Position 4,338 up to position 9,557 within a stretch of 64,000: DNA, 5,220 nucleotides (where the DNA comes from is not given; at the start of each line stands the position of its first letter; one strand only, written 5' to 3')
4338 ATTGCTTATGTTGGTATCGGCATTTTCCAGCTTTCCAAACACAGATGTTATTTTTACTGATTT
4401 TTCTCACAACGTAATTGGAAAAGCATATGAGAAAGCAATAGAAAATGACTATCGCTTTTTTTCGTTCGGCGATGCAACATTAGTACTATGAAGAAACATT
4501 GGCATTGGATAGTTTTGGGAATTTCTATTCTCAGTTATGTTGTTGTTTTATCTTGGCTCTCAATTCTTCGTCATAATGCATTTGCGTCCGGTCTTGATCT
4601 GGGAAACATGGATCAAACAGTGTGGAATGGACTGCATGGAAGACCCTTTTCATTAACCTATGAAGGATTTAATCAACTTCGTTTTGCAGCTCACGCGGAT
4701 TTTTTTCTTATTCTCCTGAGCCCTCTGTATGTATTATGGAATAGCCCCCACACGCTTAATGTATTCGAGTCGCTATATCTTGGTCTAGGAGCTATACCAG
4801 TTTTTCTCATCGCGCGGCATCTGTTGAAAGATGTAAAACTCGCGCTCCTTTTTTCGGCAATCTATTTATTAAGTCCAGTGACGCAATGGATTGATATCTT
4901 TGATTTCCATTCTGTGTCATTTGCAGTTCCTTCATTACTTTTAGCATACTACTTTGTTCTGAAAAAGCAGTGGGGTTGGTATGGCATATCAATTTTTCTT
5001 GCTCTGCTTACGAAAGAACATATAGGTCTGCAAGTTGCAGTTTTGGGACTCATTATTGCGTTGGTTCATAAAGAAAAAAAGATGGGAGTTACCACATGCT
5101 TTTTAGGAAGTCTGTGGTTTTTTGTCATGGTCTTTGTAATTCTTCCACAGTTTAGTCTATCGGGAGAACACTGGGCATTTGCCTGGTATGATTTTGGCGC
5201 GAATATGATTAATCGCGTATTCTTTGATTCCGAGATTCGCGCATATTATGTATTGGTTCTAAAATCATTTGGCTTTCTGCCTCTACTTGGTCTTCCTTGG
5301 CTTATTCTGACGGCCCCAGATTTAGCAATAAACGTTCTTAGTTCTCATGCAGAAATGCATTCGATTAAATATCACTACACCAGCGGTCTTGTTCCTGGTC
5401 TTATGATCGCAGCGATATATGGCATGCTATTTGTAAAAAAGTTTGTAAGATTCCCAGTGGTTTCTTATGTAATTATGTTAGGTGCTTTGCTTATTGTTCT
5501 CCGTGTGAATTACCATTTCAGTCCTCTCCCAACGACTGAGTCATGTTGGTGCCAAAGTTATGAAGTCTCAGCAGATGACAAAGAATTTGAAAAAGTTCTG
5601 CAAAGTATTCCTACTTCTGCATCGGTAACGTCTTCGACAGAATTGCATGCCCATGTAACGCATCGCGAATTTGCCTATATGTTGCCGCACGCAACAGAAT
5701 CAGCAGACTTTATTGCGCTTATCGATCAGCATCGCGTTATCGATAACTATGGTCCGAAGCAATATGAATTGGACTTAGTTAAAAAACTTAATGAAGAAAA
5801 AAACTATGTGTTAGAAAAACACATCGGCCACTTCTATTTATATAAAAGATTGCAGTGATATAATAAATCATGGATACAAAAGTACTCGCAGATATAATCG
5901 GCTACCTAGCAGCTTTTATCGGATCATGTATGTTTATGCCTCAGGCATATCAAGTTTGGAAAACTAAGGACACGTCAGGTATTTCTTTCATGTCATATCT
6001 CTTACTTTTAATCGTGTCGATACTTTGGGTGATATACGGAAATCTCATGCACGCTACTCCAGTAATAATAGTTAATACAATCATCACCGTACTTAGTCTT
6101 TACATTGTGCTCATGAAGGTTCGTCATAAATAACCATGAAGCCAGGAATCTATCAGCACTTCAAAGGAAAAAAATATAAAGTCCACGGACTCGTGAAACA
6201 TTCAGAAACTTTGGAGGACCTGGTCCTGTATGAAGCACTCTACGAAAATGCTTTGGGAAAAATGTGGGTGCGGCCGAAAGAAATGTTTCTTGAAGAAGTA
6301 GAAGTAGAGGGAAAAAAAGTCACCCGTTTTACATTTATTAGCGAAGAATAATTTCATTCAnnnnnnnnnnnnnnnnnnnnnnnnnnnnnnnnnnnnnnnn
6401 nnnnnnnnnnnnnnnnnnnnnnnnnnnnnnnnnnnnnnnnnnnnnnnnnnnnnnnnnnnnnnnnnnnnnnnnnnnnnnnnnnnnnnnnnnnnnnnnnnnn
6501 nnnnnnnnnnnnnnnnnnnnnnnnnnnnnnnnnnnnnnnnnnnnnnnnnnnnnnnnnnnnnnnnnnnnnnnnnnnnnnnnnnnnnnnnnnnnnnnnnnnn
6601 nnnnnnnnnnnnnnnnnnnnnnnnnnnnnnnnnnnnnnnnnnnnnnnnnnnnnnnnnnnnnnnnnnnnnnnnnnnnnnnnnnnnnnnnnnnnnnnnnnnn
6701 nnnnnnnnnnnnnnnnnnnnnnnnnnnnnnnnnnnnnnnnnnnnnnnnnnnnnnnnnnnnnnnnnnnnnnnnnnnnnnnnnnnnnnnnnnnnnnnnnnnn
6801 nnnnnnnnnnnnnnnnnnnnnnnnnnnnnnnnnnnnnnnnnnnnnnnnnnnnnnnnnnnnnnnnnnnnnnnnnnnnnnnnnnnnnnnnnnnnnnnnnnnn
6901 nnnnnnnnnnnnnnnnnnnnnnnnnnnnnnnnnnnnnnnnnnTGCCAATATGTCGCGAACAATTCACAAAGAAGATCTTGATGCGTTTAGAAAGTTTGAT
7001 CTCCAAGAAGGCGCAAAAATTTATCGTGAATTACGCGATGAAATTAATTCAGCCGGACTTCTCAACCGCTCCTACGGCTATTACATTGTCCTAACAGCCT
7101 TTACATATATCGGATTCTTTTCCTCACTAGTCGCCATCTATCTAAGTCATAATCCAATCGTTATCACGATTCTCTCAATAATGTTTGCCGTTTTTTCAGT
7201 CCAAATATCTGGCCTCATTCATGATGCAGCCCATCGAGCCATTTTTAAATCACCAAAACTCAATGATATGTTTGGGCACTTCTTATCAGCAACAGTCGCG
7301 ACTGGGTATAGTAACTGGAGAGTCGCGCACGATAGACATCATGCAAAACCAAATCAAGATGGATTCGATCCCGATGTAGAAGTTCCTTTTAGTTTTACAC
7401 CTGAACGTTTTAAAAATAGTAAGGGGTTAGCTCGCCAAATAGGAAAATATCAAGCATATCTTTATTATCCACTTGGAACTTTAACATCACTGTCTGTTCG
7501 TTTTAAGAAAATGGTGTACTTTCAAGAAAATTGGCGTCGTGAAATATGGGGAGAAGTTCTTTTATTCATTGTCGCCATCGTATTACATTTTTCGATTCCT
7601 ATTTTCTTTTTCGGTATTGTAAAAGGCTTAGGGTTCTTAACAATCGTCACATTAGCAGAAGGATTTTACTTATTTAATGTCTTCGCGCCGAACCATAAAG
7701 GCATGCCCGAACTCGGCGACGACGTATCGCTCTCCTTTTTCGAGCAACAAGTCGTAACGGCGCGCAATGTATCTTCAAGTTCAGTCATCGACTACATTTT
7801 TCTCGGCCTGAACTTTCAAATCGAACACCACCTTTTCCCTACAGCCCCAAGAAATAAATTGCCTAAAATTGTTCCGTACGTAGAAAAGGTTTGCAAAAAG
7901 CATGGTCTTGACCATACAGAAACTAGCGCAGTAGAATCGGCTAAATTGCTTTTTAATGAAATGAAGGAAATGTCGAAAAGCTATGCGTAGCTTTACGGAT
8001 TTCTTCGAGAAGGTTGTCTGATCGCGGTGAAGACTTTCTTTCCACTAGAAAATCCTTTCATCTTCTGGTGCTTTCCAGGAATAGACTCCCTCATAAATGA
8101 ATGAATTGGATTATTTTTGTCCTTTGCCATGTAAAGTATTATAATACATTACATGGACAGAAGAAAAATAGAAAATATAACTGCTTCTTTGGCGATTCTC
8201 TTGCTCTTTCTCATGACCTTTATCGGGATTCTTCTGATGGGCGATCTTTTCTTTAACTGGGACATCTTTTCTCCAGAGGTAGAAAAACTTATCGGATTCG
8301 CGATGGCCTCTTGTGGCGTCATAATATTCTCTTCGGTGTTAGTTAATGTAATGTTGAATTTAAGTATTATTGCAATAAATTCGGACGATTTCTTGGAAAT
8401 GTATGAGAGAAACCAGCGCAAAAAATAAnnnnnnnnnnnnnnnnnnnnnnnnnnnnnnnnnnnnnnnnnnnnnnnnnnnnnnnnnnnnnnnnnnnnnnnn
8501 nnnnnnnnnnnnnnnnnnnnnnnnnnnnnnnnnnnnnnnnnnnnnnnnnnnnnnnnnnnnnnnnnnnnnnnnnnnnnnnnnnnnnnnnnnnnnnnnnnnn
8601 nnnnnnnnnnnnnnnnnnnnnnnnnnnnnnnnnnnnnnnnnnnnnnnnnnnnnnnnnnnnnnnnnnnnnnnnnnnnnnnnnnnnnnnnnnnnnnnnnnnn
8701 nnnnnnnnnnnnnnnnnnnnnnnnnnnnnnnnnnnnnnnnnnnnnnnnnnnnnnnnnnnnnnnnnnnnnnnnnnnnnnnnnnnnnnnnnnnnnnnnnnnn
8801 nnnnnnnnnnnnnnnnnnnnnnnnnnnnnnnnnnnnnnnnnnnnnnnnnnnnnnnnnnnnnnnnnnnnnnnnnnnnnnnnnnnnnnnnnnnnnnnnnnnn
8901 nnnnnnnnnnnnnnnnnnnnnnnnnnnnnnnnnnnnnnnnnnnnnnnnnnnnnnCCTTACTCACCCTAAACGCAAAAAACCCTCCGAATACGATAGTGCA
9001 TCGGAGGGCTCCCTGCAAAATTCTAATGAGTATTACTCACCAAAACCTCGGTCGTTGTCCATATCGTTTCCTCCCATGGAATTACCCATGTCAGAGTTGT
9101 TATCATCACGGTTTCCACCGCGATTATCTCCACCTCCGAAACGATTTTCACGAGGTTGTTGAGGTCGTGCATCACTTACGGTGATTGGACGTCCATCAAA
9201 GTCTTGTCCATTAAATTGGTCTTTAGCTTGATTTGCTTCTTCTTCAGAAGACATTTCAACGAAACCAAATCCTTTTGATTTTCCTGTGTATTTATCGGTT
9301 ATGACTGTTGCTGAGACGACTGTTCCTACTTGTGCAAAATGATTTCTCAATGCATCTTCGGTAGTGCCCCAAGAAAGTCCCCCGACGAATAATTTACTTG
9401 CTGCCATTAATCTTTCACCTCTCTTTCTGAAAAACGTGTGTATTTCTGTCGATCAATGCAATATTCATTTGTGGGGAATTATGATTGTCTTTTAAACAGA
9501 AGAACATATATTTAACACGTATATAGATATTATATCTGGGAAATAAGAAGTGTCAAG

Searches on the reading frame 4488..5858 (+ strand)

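Call 123: search_protein_families(library=pfam, proteins=[window:4488-5858:+], max_evalue=0.001)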
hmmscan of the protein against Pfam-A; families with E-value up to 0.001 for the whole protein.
window:4488-5858:+ (456 aa): 1 family
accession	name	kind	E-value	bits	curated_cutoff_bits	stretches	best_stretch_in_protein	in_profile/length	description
PF09852.15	DUF2079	-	1.4e-58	199.5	28.2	1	29-414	2-415/459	Predicted membrane protein (DUF2079)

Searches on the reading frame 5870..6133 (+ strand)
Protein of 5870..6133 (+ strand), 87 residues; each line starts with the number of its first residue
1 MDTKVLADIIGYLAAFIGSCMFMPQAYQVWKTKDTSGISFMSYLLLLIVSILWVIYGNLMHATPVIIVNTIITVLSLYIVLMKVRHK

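Call 123: search_protein_families(library=pfam, proteins=[window:5870-6133:+], max_evalue=0.001)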
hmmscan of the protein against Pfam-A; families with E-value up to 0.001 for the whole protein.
window:5870-6133:+ (87 aa): 2 families
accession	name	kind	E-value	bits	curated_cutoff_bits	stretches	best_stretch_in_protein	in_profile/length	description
PF04193.19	PQ-loop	-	7.3e-12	45.3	22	1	7-59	2-54/61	PQ loop repeat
PF03083.21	MtN3_slv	-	1.5e-09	38.2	23.7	1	10-80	3-76/87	Sugar efflux transporter for intercellular exchange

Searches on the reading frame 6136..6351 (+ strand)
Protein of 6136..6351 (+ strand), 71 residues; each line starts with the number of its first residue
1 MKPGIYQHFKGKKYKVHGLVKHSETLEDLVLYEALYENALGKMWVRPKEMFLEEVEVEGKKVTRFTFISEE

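Call 123: search_protein_families(library=pfam, proteins=[window:6136-6351:+], max_evalue=0.001)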
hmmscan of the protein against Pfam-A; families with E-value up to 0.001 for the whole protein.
window:6136-6351:+ (71 aa): 1 family
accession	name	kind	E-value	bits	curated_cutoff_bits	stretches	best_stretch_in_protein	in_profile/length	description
PF07866.17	DUF1653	-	3.4e-26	91.8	23.5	1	4-66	1-61/62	Protein of unknown function (DUF1653)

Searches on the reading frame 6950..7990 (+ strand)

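Call 123: search_protein_families(library=pfam, proteins=[window:6950-7990:+], max_evalue=0.001)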
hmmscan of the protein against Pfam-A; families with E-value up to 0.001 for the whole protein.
window:6950-7990:+ (346 aa): 1 family
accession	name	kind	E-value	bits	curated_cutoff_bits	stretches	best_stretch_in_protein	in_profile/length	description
PF00487.30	FA_desaturase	-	2.7e-38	132.6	29.7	1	73-323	6-250/253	Fatty acid desaturase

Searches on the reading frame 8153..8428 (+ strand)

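Call 123: search_protein_families(library=pfam, proteins=[window:8153-8428:+], max_evalue=0.001)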
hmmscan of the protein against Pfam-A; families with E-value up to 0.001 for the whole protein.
window:8153-8428:+ (91 aa): 1 family
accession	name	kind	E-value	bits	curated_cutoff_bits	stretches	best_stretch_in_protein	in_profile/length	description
PF01061.29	ABC2_membrane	-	0.00046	20.2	26.9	1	13-75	51-113/211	ABC-2 type transporter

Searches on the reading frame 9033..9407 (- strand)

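Call 4: search_protein_families(library=pfam, proteins=[window:9033-9407:-], max_evalue=0.1)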
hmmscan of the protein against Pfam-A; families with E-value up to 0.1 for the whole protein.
window:9033-9407:- (124 aa): 3 families
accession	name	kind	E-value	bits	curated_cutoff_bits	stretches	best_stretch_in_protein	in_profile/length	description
PF00076.28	RRM_1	-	3e-23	81.9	20.7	1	6-76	1-70/70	RNA recognition motif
PF16367.11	RRM_7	-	0.0033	17.8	27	1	4-31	2-29/94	RNA recognition motif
PF02329.21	HDC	-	0.037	13.6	25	1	40-96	82-138/294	Histidine carboxylase PI chain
